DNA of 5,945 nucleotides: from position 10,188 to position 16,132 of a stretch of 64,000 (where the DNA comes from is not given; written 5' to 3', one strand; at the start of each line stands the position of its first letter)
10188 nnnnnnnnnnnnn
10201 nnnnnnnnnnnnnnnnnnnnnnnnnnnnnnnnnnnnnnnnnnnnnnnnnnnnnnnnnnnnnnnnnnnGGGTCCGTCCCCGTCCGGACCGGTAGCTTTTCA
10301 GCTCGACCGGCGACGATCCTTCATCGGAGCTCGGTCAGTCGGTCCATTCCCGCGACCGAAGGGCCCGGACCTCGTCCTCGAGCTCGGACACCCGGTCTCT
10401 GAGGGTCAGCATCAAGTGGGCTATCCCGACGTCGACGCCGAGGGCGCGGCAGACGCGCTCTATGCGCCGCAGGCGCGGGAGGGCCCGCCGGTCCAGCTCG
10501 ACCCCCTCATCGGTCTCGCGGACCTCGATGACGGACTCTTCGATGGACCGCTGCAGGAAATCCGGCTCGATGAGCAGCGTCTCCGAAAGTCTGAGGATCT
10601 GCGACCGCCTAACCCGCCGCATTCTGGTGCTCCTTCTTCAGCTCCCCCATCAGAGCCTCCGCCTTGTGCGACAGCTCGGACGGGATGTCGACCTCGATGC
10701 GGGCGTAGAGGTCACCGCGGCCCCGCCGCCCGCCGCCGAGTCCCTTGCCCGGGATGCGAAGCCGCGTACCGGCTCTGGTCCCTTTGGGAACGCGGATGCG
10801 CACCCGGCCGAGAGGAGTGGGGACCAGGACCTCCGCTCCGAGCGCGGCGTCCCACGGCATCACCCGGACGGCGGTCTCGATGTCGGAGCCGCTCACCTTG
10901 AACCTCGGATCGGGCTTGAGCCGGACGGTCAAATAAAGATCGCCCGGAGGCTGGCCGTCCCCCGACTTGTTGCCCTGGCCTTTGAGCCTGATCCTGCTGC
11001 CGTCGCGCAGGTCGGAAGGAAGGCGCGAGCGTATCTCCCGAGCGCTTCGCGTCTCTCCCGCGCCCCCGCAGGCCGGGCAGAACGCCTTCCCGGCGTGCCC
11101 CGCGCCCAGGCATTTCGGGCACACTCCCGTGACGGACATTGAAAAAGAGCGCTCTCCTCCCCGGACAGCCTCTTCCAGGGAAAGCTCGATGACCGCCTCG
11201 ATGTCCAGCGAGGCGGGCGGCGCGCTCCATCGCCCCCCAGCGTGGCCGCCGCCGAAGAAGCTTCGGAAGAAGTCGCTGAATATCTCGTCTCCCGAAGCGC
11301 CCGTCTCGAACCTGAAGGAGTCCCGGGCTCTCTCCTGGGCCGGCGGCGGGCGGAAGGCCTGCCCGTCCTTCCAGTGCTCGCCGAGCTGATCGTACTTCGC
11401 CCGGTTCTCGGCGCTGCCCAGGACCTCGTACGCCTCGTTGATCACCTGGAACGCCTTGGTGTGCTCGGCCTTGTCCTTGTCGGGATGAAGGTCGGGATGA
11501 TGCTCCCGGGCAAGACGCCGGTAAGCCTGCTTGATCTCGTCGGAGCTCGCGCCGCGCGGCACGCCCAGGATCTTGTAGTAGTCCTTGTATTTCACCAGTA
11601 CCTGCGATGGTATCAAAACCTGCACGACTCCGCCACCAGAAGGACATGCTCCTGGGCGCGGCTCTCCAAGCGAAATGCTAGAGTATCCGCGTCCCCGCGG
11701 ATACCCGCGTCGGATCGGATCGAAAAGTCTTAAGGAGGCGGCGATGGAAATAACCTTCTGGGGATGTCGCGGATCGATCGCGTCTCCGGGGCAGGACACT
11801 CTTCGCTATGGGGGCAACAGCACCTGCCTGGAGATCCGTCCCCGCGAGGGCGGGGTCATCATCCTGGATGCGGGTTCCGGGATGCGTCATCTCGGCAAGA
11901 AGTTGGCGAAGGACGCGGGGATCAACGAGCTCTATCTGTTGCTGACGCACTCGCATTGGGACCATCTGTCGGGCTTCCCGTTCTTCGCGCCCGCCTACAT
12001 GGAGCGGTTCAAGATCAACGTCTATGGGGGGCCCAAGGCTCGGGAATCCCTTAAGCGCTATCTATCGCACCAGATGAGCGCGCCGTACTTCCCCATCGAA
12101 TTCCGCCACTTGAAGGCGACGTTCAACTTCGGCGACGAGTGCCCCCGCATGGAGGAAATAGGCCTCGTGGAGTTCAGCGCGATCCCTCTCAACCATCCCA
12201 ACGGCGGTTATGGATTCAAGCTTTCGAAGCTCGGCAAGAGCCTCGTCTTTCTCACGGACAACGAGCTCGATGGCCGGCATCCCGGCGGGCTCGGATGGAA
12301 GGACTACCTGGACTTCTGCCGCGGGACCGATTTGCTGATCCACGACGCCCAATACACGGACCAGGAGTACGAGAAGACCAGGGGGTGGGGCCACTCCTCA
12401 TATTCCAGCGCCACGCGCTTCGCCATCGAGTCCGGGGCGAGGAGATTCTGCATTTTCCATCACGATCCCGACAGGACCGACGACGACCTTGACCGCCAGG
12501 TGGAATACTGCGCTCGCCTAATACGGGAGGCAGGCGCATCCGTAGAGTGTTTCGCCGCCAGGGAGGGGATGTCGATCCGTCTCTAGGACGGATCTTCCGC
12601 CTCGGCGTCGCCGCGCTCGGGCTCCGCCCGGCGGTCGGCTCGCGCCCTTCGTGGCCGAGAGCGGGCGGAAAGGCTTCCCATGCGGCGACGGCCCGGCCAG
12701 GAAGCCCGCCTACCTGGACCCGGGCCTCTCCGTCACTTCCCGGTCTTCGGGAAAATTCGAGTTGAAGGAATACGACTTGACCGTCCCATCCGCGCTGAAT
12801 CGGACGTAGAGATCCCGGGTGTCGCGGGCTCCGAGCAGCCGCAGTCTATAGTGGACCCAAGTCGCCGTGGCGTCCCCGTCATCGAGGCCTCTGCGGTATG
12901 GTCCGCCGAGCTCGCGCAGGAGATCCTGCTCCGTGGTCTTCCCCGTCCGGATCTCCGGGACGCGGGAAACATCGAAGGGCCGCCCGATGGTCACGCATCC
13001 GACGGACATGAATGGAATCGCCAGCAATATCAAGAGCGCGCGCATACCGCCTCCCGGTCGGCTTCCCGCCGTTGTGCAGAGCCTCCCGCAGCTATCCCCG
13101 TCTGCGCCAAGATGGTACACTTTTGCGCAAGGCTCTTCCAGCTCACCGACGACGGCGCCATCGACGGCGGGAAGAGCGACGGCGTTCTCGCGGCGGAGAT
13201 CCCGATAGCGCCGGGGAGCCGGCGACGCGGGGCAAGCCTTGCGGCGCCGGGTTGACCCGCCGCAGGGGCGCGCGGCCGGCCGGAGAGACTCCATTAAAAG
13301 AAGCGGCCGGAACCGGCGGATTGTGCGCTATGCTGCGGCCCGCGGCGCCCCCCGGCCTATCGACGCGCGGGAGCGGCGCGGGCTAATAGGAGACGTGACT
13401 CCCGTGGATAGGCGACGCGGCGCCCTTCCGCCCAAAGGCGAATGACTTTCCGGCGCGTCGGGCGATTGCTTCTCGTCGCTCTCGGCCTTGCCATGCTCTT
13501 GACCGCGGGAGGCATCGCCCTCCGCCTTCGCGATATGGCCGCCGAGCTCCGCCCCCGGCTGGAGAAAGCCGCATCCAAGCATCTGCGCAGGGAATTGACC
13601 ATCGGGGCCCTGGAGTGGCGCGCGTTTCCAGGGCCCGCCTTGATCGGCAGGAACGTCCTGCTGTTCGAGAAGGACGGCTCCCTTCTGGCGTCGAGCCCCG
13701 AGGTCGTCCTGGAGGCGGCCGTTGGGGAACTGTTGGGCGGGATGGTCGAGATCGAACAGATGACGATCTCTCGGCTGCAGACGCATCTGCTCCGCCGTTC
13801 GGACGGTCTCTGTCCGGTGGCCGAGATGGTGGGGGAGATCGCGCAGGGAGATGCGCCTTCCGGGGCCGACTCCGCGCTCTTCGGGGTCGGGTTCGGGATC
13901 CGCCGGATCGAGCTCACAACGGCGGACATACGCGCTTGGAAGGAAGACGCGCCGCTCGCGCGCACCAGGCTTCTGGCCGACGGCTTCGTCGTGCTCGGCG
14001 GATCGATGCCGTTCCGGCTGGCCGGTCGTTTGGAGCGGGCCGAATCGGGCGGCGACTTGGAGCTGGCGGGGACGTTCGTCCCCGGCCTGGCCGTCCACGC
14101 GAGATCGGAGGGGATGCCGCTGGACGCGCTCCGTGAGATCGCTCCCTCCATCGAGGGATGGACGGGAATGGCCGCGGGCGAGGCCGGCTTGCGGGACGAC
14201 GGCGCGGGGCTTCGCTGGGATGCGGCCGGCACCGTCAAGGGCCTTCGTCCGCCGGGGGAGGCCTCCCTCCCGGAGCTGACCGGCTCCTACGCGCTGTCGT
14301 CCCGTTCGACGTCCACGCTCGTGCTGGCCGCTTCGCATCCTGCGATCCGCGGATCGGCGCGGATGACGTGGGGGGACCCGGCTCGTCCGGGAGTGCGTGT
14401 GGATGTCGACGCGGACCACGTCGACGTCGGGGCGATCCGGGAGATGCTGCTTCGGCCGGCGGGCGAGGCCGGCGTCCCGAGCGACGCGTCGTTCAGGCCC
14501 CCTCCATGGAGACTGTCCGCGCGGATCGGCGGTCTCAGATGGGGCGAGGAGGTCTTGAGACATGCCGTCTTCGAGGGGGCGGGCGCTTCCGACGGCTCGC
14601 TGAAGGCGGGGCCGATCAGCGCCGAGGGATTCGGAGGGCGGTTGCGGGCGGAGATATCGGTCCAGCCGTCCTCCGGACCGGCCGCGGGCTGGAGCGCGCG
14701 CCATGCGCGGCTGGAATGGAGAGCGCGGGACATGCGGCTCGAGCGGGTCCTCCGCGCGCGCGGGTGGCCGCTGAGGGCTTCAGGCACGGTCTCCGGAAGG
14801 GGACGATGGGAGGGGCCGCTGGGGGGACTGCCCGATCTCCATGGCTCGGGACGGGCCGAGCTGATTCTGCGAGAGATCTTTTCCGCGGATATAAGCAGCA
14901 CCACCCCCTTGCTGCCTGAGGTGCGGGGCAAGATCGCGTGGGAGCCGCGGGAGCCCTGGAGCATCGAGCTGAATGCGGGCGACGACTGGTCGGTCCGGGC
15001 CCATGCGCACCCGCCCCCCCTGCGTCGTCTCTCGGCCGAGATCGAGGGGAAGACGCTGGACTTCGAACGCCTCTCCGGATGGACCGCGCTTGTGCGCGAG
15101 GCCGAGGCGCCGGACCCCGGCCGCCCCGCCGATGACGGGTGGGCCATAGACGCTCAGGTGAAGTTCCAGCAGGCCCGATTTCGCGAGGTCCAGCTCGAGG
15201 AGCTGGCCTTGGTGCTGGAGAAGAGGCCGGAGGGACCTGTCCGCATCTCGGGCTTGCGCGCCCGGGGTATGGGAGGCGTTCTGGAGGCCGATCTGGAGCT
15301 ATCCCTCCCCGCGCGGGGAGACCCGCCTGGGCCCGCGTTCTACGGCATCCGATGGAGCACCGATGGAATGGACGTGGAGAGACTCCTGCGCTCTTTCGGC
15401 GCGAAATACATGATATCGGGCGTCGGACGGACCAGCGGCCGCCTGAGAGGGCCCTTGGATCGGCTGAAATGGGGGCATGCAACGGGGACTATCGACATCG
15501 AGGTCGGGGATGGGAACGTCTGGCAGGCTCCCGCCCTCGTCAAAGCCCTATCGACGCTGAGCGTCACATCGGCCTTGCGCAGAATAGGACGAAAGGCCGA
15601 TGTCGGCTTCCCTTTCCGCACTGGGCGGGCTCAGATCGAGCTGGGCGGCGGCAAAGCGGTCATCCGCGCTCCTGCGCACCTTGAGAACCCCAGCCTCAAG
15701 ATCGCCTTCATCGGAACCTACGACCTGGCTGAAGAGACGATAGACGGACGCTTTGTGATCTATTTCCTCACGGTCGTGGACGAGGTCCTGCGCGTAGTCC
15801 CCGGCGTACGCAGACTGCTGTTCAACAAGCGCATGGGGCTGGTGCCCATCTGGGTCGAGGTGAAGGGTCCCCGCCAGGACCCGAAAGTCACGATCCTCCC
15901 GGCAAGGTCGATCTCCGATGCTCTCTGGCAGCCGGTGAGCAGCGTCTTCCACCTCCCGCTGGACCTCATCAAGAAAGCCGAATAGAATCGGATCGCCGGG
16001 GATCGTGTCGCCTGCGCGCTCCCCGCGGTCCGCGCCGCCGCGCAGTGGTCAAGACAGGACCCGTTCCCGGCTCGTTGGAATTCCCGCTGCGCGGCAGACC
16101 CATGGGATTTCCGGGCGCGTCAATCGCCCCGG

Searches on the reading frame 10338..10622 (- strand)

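Call 27: search_protein_families(library=pfam, max_evalue=0.00001, proteins=[window:10338-10622:-])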
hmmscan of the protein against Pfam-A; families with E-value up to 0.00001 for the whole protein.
window:10338-10622:- (95 aa): 1 family
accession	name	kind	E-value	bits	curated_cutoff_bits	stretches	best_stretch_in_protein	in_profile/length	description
PF13591.12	MerR_2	-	1.1e-08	35.1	29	1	12-89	6-83/84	MerR HTH family regulatory protein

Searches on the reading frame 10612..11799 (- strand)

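Call 27: search_protein_families(library=pfam, max_evalue=0.00001, proteins=[window:10612-11799:-])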
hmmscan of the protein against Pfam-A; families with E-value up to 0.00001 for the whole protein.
window:10612-11799:- (396 aa): 2 families
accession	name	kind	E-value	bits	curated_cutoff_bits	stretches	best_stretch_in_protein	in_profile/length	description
PF01556.23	DnaJ_C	-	7.3e-36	123.9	26.6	1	200-373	1-152/152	DnaJ C terminal domain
PF00226.36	DnaJ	-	9.5e-24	83.7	27.8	1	73-137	1-63/63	DnaJ domain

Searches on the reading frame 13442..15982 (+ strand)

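Call 28: search_protein_families(library=pfam, max_evalue=0.00001, proteins=[window:13442-15982:+])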
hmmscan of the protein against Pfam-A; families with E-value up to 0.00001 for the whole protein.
window:13442-15982:+ (847 aa): 2 families
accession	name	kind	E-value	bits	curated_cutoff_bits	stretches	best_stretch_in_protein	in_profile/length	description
PF05170.20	AsmA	-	2.9e-06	26.8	29.8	0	10-122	8-123/607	AsmA family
PF05359.17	DUF748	-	4.5e-06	25.4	50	1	3-164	11-165/1037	Domain of Unknown Function (DUF748)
